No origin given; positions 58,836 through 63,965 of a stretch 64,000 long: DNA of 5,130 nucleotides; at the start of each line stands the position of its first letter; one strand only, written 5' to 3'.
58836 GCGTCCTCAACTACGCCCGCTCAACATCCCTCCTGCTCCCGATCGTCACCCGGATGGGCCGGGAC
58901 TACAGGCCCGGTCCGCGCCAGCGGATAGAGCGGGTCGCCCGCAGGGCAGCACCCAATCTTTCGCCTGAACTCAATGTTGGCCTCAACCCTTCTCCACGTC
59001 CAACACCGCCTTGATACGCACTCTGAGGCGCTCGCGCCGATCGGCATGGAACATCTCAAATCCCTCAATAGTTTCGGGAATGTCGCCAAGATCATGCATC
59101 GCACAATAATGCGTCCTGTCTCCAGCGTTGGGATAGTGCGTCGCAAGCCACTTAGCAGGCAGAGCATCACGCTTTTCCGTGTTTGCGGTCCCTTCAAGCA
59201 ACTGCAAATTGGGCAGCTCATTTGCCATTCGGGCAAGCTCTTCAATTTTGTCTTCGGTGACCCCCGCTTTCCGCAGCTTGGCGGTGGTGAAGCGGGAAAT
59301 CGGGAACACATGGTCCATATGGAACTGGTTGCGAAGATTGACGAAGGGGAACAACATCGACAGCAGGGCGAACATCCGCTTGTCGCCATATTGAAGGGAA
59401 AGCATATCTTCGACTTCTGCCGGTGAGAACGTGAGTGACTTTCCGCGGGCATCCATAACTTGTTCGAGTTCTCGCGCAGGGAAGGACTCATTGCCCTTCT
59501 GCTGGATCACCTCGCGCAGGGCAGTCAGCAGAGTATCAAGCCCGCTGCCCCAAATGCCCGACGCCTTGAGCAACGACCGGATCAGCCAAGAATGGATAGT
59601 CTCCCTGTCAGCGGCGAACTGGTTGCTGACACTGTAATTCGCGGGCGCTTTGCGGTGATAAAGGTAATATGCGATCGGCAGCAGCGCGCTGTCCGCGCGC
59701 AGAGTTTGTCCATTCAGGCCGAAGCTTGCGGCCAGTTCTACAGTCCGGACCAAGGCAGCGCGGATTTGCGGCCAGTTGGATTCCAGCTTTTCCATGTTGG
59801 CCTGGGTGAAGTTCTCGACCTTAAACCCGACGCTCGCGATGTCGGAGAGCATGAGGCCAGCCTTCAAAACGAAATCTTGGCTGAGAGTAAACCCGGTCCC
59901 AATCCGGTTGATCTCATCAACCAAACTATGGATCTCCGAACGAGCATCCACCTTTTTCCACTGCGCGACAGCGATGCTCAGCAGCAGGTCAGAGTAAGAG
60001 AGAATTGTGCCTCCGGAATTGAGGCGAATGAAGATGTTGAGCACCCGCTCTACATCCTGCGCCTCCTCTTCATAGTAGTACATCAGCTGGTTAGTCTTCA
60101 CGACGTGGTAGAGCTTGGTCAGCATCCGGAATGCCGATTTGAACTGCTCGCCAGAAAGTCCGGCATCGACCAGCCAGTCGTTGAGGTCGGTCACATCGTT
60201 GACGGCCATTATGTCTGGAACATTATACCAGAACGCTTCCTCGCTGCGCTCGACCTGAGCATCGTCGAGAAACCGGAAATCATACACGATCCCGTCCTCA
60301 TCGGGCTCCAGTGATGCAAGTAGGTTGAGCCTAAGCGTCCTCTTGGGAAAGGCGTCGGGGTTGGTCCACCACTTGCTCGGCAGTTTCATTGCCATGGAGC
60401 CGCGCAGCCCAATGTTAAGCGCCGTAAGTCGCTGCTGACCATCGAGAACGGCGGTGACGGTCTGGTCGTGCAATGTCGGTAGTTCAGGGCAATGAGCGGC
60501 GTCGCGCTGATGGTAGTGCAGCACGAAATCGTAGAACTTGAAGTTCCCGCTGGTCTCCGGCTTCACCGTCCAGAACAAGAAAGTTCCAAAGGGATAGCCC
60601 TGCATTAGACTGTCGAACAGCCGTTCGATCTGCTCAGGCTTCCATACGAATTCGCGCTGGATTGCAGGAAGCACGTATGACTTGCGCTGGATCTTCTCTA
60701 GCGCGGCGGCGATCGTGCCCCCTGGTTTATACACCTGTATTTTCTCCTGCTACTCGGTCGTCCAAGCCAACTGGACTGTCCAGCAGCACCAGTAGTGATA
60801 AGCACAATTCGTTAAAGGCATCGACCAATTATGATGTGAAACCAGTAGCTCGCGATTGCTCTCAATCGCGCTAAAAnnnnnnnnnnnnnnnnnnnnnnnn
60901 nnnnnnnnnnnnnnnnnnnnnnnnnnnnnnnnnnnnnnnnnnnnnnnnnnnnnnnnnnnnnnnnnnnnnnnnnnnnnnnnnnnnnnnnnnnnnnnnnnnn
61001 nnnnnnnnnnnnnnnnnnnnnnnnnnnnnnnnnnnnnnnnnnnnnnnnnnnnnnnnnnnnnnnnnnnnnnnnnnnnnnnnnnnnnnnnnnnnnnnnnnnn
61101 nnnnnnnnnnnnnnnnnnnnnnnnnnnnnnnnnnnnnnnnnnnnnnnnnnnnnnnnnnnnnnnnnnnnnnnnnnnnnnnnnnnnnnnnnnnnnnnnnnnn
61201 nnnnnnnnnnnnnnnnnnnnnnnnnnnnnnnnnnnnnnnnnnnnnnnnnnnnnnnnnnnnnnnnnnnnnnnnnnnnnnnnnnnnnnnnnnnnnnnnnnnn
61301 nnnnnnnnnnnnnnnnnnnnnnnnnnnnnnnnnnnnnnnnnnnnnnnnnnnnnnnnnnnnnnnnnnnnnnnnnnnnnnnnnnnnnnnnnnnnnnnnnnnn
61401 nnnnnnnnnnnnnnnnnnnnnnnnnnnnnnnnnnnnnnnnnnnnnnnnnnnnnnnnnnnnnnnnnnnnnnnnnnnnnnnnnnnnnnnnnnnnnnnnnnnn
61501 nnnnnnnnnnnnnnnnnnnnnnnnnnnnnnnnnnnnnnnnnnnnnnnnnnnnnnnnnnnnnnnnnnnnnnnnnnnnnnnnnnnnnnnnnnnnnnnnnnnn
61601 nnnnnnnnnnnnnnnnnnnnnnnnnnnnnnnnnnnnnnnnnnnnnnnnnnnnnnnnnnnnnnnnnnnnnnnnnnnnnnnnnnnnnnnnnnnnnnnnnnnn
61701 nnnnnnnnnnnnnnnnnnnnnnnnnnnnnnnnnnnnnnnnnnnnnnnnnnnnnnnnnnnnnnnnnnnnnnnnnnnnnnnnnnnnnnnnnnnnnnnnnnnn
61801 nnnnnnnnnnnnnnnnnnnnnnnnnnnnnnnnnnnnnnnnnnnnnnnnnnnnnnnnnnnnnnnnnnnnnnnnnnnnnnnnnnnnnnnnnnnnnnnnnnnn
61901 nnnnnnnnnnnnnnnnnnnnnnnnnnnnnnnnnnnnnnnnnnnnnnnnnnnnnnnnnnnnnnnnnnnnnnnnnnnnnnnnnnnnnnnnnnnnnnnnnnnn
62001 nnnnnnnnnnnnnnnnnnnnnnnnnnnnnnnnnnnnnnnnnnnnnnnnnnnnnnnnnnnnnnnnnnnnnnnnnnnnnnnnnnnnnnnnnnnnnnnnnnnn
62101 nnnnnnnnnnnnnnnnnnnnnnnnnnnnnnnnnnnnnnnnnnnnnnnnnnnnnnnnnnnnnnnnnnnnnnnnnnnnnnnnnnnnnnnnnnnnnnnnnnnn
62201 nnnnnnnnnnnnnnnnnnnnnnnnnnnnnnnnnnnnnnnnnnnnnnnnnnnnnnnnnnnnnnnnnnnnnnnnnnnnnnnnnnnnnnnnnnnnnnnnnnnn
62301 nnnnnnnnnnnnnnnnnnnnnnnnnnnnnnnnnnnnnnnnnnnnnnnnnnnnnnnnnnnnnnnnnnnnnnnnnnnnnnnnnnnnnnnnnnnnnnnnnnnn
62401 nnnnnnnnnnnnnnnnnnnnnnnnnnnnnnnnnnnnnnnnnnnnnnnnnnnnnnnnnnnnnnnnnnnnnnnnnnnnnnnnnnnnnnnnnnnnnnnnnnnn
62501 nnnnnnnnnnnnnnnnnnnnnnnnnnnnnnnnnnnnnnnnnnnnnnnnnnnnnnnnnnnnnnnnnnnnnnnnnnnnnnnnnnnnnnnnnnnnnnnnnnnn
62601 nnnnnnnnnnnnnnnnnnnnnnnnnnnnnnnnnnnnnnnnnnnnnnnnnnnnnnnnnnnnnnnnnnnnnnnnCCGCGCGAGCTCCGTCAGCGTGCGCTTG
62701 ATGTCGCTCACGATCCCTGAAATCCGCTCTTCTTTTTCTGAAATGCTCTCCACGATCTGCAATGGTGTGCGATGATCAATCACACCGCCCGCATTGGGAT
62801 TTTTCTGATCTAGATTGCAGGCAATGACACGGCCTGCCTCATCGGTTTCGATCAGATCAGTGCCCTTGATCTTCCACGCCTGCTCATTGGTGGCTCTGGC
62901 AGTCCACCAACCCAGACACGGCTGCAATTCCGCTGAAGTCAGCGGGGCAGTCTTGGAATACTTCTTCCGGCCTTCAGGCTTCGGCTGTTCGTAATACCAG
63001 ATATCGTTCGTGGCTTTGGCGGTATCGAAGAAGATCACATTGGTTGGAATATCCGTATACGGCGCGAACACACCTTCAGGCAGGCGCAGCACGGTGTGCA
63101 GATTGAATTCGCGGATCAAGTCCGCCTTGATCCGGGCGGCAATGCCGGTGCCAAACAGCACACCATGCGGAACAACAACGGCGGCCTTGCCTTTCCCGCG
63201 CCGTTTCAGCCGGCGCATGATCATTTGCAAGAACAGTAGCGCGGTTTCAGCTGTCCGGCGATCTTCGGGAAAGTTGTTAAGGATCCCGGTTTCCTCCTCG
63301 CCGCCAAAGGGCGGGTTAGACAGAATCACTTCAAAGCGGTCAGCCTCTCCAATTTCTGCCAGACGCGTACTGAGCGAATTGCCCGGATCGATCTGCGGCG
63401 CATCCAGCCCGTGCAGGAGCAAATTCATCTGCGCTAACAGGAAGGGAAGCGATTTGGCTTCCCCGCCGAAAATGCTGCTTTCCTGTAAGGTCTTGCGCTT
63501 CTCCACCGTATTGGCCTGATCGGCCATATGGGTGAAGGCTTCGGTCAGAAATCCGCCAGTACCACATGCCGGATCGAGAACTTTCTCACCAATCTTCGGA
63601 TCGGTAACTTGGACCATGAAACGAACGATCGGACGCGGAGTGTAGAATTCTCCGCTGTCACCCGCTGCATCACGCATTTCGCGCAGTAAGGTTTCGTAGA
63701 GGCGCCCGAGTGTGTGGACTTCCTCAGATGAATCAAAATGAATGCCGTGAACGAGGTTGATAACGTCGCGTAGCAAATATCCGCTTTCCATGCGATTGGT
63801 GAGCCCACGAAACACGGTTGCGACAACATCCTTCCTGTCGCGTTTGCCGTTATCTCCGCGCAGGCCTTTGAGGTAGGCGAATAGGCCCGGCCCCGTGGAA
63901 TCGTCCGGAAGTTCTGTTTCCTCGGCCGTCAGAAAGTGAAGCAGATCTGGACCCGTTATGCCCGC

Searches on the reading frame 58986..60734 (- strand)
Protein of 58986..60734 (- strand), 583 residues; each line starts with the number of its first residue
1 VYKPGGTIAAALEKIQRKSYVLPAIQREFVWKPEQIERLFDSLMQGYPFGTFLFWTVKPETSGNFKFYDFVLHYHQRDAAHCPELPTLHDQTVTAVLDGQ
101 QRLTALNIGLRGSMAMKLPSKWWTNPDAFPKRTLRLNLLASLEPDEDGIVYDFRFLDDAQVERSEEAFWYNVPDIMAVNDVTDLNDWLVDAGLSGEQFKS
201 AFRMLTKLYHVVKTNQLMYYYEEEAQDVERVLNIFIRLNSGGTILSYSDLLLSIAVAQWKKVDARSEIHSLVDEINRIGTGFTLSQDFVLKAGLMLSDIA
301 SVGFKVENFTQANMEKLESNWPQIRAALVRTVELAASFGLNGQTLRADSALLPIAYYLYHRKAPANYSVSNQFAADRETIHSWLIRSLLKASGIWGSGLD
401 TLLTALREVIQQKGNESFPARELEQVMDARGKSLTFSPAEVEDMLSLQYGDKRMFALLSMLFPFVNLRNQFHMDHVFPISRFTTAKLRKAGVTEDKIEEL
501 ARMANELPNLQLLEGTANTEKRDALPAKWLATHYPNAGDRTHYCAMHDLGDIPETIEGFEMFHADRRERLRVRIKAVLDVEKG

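Call 92: search_protein_families(library=pfam, proteins=[window:58986-60734:-], max_evalue=0.001)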
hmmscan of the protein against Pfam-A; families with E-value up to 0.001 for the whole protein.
window:58986-60734:- (583 aa): 1 family
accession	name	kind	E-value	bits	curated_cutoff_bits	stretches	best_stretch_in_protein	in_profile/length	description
PF03235.19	GmrSD_N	-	2.4e-30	106.6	33.2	1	12-253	5-196/199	GmrSD restriction endonuclease, N-terminal domain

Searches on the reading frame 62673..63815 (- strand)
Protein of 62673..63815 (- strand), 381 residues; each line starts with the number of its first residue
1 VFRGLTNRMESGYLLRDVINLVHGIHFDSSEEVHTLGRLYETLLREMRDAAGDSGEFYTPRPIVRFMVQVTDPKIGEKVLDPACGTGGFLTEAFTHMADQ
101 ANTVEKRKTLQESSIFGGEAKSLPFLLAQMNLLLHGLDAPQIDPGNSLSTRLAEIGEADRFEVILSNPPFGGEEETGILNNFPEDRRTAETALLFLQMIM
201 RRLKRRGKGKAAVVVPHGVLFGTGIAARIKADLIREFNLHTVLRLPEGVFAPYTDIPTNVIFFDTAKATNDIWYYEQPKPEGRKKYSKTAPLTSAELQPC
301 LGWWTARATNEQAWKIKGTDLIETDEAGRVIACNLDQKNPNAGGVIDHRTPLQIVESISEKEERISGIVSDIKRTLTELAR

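Call 92: search_protein_families(library=pfam, proteins=[window:62673-63815:-], max_evalue=0.001)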
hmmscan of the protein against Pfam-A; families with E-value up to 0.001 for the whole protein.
window:62673-63815:- (381 aa): 4 families
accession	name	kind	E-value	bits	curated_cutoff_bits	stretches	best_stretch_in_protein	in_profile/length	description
PF02384.22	N6_Mtase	-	1.4e-62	212.2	20.4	1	33-326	3-295/311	N-6 DNA Methylase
PF01170.24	UPF0020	-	2.6e-08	34.2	22.3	1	65-172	18-133/197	RMKL-like, methyltransferase domain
PF20473.4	MmeI_Mtase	-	1.3e-05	25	27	1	78-131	22-81/259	MmeI, DNA-methyltransferase domain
PF07669.17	Eco57I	-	0.00011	22.8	25.3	1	151-247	64-168/171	Eco57I restriction-modification methylase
